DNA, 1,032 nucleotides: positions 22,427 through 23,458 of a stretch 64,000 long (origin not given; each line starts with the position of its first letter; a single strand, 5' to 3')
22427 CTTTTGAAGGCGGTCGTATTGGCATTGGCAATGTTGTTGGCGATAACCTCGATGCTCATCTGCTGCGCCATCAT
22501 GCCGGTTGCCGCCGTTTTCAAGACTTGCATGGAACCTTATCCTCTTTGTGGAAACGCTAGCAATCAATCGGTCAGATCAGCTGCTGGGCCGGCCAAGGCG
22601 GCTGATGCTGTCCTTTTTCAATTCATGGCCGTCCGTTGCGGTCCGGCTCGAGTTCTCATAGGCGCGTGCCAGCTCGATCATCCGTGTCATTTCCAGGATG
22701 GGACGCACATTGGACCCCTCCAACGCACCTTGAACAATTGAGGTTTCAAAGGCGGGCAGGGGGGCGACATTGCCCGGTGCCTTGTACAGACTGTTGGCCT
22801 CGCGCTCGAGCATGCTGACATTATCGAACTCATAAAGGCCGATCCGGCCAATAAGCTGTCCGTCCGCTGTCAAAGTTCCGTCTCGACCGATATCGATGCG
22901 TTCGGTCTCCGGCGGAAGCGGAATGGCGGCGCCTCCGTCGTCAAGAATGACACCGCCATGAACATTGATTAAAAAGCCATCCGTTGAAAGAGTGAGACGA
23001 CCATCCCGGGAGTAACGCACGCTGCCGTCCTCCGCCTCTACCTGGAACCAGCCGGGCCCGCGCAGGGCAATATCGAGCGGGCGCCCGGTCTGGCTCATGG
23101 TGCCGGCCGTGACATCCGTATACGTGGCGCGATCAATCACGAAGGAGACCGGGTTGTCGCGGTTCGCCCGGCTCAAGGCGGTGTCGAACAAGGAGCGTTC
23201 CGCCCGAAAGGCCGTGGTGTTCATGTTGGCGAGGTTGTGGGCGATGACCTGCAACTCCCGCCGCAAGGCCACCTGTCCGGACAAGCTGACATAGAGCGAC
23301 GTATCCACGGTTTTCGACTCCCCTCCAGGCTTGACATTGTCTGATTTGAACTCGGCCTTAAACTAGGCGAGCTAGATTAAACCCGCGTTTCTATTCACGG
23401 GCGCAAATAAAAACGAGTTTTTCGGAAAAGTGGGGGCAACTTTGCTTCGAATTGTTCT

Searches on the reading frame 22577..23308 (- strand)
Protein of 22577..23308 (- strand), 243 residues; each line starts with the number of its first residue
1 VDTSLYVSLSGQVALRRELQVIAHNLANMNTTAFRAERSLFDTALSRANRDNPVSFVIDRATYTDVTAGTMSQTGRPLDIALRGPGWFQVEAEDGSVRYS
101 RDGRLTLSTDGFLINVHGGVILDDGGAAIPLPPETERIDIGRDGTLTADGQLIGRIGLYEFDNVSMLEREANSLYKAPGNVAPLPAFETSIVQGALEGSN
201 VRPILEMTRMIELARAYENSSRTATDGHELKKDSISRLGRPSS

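Call 72: search_protein_families(library=pfam, proteins=[window:22577-23308:-], max_evalue=0.001)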
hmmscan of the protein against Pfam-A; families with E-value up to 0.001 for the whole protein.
window:22577-23308:- (243 aa): 3 families
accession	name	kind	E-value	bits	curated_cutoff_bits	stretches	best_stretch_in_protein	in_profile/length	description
PF06429.18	Flg_bbr_C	-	3e-13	49.5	23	1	193-233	2-42/46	Flagellar basal body rod FlgEFG protein C-terminal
PF22692.1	LlgE_F_G_D1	-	9.5e-13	48.5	27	1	81-148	1-64/64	Flagellar hook protein FlgE/F/G D1 domain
PF00460.25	Flg_bb_rod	-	4.6e-07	30.1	20.7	1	5-34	1-30/31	Flagella basal body rod protein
